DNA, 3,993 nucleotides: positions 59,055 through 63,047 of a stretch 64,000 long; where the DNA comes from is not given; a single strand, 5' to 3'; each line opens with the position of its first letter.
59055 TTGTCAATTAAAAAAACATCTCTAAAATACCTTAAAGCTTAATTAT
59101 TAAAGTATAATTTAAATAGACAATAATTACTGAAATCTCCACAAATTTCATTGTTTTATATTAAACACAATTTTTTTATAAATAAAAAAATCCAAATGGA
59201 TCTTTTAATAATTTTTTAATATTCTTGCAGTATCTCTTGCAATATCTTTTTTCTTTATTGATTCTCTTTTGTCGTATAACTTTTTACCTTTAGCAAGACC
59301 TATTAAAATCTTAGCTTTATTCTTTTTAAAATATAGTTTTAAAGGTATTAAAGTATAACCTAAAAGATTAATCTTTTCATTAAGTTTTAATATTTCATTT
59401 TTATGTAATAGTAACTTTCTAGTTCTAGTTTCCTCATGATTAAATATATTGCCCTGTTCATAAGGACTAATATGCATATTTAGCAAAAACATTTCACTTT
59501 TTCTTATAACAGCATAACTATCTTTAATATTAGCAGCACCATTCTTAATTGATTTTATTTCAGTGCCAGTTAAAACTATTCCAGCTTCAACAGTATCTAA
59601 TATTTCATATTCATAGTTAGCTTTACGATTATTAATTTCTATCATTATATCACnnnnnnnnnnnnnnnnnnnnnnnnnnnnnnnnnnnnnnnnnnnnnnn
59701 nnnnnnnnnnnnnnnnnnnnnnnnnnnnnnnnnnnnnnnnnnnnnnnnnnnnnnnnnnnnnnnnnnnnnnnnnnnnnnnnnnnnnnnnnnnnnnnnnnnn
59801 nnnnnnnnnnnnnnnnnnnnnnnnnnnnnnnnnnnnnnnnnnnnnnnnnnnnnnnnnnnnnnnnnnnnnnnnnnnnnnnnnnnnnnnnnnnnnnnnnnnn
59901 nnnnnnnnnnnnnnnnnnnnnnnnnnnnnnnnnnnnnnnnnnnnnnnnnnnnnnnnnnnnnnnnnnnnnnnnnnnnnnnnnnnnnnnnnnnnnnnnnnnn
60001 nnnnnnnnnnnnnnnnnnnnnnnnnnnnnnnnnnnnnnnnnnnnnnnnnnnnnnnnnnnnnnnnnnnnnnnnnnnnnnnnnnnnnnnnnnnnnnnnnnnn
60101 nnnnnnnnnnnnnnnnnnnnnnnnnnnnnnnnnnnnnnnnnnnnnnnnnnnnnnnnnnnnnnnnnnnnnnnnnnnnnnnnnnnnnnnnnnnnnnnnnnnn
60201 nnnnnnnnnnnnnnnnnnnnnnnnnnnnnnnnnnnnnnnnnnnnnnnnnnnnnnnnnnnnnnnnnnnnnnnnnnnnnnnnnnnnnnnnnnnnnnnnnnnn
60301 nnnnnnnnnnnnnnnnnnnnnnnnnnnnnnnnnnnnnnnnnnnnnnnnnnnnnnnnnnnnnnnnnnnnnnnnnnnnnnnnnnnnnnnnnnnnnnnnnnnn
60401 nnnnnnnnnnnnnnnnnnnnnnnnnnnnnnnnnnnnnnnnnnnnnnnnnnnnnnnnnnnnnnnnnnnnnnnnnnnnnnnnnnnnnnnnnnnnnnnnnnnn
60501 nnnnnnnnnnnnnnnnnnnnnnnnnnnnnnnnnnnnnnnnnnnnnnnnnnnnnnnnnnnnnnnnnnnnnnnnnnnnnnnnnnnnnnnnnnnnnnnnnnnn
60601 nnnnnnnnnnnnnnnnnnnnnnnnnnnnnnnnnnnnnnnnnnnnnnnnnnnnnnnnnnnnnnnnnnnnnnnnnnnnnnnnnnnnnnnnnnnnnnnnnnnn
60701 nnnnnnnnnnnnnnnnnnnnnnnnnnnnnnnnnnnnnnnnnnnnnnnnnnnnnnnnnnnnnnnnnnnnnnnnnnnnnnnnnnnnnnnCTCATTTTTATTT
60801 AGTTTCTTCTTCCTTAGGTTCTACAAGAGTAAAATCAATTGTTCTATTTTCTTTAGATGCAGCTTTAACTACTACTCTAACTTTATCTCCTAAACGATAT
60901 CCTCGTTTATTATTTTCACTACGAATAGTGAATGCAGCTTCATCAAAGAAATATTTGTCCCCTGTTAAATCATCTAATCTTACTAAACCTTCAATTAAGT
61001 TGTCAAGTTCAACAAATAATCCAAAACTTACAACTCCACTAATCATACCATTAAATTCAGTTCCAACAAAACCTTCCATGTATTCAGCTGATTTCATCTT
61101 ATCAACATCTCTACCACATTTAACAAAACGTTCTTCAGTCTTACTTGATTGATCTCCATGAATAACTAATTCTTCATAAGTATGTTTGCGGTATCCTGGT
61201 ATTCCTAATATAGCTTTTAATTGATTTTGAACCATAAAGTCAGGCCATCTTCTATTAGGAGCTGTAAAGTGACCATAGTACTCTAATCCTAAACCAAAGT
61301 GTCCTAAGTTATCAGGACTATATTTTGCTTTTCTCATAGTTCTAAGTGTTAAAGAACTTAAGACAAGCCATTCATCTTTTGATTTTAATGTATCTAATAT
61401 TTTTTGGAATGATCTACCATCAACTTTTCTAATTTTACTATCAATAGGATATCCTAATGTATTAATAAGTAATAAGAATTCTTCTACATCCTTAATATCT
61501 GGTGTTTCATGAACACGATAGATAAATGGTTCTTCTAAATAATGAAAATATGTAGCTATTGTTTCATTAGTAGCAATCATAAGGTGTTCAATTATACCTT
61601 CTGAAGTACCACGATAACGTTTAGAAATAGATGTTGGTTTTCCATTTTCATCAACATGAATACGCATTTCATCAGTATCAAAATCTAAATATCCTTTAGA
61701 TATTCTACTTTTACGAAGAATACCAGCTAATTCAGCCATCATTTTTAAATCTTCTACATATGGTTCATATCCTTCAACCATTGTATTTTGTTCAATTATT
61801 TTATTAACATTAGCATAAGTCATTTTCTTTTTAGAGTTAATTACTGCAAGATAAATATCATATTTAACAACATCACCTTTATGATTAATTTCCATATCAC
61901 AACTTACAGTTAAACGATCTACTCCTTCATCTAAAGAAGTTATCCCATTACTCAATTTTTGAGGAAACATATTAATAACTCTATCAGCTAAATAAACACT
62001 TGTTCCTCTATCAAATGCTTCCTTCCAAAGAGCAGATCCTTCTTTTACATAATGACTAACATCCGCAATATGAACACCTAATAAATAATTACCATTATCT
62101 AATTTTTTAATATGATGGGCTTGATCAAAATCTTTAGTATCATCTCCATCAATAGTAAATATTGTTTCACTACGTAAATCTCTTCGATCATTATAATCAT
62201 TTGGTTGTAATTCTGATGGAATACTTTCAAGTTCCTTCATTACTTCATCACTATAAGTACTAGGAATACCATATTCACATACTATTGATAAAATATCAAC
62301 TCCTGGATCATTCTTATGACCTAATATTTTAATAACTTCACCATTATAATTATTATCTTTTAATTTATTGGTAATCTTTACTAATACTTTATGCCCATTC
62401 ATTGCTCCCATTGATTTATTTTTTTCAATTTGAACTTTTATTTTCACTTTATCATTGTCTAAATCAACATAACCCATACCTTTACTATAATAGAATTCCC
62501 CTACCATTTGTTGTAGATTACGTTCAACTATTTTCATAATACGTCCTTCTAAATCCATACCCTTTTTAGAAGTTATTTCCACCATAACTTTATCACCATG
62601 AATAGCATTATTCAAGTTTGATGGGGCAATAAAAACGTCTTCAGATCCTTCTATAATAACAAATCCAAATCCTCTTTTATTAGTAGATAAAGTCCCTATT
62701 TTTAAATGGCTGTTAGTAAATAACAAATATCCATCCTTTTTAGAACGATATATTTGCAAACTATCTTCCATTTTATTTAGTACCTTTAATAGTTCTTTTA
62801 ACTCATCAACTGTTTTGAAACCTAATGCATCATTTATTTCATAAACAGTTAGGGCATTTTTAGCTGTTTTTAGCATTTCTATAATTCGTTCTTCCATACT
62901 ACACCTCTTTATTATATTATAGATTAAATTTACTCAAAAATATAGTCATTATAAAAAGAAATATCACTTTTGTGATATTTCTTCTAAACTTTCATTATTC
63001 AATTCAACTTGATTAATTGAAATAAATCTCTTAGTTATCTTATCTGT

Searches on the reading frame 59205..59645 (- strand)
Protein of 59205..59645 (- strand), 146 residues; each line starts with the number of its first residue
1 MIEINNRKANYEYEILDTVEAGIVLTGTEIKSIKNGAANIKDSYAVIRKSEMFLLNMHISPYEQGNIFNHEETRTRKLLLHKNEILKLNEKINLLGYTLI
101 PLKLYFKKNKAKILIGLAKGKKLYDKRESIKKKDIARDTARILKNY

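Call 36: search_protein_families(library=pfam, proteins=[window:59205-59645:-], max_evalue=0.01)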
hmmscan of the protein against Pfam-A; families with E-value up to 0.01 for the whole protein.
window:59205-59645:- (146 aa): 1 family
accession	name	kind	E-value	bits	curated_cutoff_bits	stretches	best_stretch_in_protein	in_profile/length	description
PF01668.23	SmpB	-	5.6e-60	201.9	27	1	4-145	2-143/143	SmpB protein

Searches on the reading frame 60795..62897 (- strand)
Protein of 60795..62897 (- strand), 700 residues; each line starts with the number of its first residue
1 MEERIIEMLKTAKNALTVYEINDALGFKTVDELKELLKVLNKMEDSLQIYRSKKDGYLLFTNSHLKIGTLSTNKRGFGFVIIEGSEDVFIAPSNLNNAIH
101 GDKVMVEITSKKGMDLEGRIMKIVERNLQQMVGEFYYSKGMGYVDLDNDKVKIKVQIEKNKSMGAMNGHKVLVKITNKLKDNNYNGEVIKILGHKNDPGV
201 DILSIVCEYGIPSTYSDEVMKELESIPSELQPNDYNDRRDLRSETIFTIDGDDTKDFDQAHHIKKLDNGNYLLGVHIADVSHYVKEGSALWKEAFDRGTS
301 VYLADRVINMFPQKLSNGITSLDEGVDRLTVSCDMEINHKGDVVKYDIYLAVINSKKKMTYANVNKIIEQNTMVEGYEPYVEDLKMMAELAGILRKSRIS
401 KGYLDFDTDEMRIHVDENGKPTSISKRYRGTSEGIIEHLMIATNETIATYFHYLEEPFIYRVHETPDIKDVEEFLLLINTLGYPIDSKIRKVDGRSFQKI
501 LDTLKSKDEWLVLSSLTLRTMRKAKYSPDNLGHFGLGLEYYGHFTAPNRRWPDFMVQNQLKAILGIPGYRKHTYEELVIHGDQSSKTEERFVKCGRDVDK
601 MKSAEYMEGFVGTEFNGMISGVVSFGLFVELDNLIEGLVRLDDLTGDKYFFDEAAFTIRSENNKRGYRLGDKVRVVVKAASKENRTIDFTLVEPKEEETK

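Call 36: search_protein_families(library=pfam, proteins=[window:60795-62897:-], max_evalue=0.01)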
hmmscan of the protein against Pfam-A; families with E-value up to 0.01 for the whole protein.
window:60795-62897:- (700 aa): 8 families
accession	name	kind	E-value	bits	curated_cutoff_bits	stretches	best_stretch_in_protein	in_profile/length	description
PF00773.25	RNB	-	7.1e-109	364.4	29.3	1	238-564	1-324/326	RNB domain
PF17876.7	CSD2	-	1.4e-28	99.2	26.2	2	143-216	1-74/74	Cold shock domain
PF08206.17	OB_RNB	-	6.3e-22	77.5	24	2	68-123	1-58/58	Ribonuclease B OB domain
PF00575.29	S1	-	3.3e-10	40.6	22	1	610-690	3-72/74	S1 RNA binding domain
PF25049.1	OB_HELZ2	-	9.5e-07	29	29.3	0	145-195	36-88/90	3'-5' exoribonuclease HELZ2, OB-fold domain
PF22707.2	S1CSD-TOTE-2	-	0.00059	20.2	27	1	68-113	5-45/60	S1/CSD-like domain 2 of the TOTE conflict systems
PF17215.9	Rrp44_S1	-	0.0027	18.1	23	1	626-684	14-81/89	S1 domain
PF22896.3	OB_RNR_1st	-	0.0068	17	28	1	32-113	16-94/99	Ribonuclease R, OB first domain, N-terminal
